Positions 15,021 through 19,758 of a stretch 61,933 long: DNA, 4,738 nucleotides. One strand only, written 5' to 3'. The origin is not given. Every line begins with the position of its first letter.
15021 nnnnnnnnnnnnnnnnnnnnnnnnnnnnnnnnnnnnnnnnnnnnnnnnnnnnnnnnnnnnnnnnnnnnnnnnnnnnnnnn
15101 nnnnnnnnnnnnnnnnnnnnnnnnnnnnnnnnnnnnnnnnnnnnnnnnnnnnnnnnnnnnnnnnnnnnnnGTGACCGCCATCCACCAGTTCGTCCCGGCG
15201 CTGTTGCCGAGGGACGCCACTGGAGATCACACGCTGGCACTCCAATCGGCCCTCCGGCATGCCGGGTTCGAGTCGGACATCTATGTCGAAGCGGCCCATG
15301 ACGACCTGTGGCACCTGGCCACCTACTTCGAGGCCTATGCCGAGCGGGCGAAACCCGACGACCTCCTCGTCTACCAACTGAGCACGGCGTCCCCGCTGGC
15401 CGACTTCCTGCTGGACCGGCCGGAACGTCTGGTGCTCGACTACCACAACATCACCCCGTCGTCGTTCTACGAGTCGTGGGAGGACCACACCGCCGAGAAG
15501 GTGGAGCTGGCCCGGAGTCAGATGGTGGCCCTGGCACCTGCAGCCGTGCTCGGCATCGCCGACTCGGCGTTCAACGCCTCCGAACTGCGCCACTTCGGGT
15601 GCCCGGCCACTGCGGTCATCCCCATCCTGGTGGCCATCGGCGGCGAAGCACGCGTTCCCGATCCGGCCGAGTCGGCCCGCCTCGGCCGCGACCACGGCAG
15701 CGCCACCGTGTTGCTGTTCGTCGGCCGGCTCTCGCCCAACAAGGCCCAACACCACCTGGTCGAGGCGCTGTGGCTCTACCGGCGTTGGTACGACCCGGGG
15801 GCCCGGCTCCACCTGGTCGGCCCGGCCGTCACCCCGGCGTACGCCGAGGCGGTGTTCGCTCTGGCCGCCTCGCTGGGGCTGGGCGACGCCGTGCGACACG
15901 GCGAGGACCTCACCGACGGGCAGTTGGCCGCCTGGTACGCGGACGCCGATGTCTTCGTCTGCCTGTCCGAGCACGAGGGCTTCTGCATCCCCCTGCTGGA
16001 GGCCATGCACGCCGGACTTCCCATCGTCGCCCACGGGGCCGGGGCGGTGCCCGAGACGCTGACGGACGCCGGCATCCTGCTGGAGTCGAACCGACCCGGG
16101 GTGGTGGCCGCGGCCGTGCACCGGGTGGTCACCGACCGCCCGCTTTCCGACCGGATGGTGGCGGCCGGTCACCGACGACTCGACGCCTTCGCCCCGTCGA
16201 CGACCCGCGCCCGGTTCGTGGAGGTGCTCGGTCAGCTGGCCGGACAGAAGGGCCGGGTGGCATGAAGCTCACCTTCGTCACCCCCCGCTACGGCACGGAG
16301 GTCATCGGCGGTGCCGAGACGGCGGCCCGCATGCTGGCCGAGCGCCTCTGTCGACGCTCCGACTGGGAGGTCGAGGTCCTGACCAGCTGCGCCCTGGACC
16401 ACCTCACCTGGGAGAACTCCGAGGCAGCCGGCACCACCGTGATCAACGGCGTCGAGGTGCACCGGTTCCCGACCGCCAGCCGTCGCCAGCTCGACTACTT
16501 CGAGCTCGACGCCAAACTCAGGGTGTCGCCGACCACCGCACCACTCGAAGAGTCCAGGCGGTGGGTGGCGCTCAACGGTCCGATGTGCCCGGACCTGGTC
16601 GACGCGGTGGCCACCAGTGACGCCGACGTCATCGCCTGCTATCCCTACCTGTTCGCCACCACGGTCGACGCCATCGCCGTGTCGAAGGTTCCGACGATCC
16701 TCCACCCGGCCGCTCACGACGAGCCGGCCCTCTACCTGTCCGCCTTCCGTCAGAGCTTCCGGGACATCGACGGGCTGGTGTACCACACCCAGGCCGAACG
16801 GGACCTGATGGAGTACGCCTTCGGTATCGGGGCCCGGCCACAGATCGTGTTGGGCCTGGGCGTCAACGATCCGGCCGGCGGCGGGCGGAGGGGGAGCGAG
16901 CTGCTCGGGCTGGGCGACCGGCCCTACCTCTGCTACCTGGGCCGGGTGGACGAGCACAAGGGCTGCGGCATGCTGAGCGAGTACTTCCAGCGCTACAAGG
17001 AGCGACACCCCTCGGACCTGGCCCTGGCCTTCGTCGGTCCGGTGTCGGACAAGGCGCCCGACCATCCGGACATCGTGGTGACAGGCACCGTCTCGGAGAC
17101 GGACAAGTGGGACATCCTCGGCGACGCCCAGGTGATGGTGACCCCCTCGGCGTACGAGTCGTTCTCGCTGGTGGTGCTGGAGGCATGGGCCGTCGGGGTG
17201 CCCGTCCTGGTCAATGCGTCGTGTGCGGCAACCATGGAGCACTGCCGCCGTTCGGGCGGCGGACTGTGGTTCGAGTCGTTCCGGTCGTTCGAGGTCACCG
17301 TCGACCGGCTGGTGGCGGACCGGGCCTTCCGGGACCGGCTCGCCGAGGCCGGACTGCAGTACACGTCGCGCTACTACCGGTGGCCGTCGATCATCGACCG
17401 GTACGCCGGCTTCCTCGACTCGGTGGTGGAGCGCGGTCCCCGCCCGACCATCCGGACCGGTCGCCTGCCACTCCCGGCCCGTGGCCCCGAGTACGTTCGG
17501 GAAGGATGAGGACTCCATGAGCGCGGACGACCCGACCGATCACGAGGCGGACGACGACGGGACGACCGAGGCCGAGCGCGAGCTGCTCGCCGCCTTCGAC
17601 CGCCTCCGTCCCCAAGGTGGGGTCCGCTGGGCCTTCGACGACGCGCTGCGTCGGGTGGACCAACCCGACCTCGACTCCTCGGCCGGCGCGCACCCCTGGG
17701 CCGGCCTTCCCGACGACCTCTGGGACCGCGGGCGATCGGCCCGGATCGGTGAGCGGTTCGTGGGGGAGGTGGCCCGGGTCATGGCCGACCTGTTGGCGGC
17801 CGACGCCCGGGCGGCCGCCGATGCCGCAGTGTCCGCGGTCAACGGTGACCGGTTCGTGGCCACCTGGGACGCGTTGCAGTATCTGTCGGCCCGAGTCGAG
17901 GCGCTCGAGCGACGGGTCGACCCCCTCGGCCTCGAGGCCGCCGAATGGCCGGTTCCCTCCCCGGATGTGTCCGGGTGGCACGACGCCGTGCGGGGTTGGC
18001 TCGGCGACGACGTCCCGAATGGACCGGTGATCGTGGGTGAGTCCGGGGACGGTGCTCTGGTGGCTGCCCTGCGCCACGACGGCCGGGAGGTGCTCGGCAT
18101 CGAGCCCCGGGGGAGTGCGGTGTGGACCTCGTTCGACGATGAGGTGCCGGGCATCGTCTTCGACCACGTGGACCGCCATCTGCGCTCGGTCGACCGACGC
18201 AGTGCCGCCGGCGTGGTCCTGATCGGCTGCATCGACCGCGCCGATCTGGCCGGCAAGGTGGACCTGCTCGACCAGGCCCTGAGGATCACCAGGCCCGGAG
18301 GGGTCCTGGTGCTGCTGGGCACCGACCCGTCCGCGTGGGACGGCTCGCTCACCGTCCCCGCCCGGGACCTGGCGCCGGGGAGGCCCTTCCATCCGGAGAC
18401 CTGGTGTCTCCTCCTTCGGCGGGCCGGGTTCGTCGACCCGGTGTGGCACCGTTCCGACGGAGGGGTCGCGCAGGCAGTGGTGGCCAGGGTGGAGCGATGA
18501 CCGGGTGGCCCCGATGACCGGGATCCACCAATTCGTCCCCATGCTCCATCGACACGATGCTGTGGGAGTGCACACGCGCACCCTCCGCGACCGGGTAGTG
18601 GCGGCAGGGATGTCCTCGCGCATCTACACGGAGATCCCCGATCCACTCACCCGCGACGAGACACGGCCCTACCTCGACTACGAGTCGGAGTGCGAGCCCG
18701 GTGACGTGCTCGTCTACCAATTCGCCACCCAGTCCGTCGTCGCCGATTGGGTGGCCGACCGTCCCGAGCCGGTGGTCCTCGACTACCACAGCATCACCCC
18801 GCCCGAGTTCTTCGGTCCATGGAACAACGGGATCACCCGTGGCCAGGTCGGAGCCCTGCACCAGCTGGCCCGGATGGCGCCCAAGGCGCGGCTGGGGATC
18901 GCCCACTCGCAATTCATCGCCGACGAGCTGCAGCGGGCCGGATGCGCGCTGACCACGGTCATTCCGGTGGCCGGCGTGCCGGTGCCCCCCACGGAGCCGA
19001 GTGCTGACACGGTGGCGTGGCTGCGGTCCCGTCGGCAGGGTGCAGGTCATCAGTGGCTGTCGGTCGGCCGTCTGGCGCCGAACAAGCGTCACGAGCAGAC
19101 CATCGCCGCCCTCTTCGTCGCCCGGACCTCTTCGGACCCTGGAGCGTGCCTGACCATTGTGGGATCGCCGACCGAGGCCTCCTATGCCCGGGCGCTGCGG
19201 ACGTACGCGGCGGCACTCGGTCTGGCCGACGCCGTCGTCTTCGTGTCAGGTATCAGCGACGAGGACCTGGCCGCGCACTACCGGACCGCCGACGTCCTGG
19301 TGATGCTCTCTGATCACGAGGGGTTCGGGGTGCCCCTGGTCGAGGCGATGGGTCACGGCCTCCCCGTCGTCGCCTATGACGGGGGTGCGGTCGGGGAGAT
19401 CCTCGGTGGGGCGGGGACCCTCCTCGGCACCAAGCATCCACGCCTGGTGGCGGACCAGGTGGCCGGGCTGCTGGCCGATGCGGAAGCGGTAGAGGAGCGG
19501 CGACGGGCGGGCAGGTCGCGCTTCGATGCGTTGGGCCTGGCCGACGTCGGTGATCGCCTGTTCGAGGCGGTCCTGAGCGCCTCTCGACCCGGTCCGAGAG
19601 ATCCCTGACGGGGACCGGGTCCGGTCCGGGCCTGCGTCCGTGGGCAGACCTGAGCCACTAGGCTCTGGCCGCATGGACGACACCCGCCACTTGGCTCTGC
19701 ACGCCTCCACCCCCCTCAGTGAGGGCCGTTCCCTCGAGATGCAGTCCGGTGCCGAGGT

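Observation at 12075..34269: System-level candidate: an envelope glycopolymer factory linked to exoproteins that share a private six-repeat module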

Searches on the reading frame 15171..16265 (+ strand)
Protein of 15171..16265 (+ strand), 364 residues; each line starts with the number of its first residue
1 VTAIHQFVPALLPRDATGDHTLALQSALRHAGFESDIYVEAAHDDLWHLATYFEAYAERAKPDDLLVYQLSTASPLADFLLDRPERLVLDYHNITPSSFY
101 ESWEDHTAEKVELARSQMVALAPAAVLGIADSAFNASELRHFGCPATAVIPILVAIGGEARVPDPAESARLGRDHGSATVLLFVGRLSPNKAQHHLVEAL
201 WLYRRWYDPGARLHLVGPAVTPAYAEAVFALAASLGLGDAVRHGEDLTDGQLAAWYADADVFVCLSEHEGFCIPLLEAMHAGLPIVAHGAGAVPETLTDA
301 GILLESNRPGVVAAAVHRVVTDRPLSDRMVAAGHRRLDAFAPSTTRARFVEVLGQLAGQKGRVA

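Call 5: search_protein_families(library=pfam, proteins=[window:15171-16265:+], max_evalue=0.01)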
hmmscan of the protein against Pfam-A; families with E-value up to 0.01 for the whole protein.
window:15171-16265:+ (364 aa): 4 families
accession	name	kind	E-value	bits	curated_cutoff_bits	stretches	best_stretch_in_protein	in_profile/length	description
PF00534.26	Glycos_transf_1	-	1.1e-27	97.1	26.4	1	179-334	16-170/172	Glycosyl transferases group 1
PF13692.12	Glyco_trans_1_4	-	6.4e-24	85.3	27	1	179-322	2-142/142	Glycosyl transferases group 1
PF13524.12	Glyco_trans_1_2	-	5.8e-06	26.8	25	1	200-348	9-140/144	Glycosyl transferase-like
PF20706.3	GT4-conflict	-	7.4e-06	25.6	26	1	170-313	193-335/385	Family 4 Glycosyltransferase in conflict systems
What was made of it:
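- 15171..16265 (+): GT4 glycosyltransferase a. Glycos_transf_1, 97 bits (call 5).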

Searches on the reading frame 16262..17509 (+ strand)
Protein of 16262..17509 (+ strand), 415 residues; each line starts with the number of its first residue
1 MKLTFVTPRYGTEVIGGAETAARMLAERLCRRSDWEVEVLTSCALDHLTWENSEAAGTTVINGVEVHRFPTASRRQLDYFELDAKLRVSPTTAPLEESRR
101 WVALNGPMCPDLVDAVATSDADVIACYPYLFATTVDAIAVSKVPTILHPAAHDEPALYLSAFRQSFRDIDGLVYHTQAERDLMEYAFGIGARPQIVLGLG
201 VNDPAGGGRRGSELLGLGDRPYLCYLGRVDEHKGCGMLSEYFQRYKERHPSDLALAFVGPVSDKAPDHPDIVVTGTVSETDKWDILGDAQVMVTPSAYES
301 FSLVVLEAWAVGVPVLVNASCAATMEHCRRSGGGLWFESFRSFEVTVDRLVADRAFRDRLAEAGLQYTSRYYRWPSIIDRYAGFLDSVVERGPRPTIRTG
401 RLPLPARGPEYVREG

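Call 5: search_protein_families(library=pfam, proteins=[window:16262-17509:+], max_evalue=0.01)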
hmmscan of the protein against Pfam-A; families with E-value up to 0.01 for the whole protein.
window:16262-17509:+ (415 aa): 6 families
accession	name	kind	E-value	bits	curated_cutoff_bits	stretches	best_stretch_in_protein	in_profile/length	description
PF00534.26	Glycos_transf_1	-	1.2e-16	61.2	26.4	1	218-364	13-169/172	Glycosyl transferases group 1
PF13692.12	Glyco_trans_1_4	-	2.4e-15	57.5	27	1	220-338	1-125/142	Glycosyl transferases group 1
PF13579.12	Glyco_trans_4_4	-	1.3e-09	39.1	29.7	1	16-200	1-158/158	Glycosyl transferase 4-like domain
PF20706.3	GT4-conflict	-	1.1e-06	28.4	26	1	286-320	279-313/385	Family 4 Glycosyltransferase in conflict systems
PF13439.12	Glyco_transf_4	-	4.1e-05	24.1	28.5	1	15-202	1-167/170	Glycosyltransferase Family 4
PF13524.12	Glyco_trans_1_2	-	0.00019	21.8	25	1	268-378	27-139/144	Glycosyl transferase-like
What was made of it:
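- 16262..17509 (+): GT4 glycosyltransferase b. Its ATG overlaps the stop codon of the preceding gene. Glycos_transf_1 61 bits, Glyco_trans_4_4 (call 5).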

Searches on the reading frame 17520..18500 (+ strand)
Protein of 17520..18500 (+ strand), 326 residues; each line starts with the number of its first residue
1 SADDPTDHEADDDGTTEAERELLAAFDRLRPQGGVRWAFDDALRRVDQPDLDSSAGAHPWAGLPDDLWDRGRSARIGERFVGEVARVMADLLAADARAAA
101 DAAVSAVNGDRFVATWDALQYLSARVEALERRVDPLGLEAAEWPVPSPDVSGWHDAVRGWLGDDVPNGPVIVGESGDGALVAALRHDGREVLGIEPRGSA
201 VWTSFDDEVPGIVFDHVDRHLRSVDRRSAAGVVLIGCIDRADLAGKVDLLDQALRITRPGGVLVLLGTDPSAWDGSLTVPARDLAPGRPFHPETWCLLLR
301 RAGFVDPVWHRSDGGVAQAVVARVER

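Call 5: search_protein_families(library=pfam, proteins=[window:17520-18500:+], max_evalue=0.01)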
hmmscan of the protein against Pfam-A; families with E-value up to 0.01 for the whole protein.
window:17520-18500:+ (326 aa): 0 families
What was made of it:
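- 17517..18500 (+): Methyltransferase 2, a divergent paralog of methyltransferase 1. No Pfam hit (call 5).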

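Call 7: search_protein_families(library=ncbifam, proteins=[window:17520-18500:+], max_evalue=0.01)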
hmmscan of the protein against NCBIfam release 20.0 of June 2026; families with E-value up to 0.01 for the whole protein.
window:17520-18500:+ (326 aa): 0 families

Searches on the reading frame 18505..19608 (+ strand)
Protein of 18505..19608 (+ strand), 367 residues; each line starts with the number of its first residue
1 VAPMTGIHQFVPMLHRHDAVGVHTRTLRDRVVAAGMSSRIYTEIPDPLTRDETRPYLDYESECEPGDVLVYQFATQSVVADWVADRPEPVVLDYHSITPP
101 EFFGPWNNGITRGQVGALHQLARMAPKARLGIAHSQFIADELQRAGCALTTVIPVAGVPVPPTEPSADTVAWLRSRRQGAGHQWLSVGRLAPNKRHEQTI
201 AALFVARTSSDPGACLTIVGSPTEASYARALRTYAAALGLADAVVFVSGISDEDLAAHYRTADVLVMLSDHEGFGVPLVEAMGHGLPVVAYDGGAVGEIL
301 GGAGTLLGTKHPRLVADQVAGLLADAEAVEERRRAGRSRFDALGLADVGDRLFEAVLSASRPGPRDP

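Call 5: search_protein_families(library=pfam, proteins=[window:18505-19608:+], max_evalue=0.01)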
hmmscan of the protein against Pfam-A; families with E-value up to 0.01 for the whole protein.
window:18505-19608:+ (367 aa): 6 families
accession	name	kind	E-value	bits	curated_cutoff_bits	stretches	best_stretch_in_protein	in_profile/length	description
PF00534.26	Glycos_transf_1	-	8e-26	91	26.4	1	184-337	18-170/172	Glycosyl transferases group 1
PF13692.12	Glyco_trans_1_4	-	2e-22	80.5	27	1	184-325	4-142/142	Glycosyl transferases group 1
PF20706.3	GT4-conflict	-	2.5e-13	50.2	26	1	155-317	175-335/385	Family 4 Glycosyltransferase in conflict systems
PF13439.12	Glyco_transf_4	-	1.3e-05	25.7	28.5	0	85-154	94-163/170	Glycosyltransferase Family 4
PF04207.17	MtrD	-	0.0088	16.3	25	0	282-305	123-146/217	Tetrahydromethanopterin S-methyltransferase, subunit D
PF13524.12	Glyco_trans_1_2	-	0.0095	16.3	25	0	208-341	9-130/144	Glycosyl transferase-like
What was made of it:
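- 18505..19608 (+): GT4 glycosyltransferase c. Glycos_transf_1, 91 bits (call 5).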
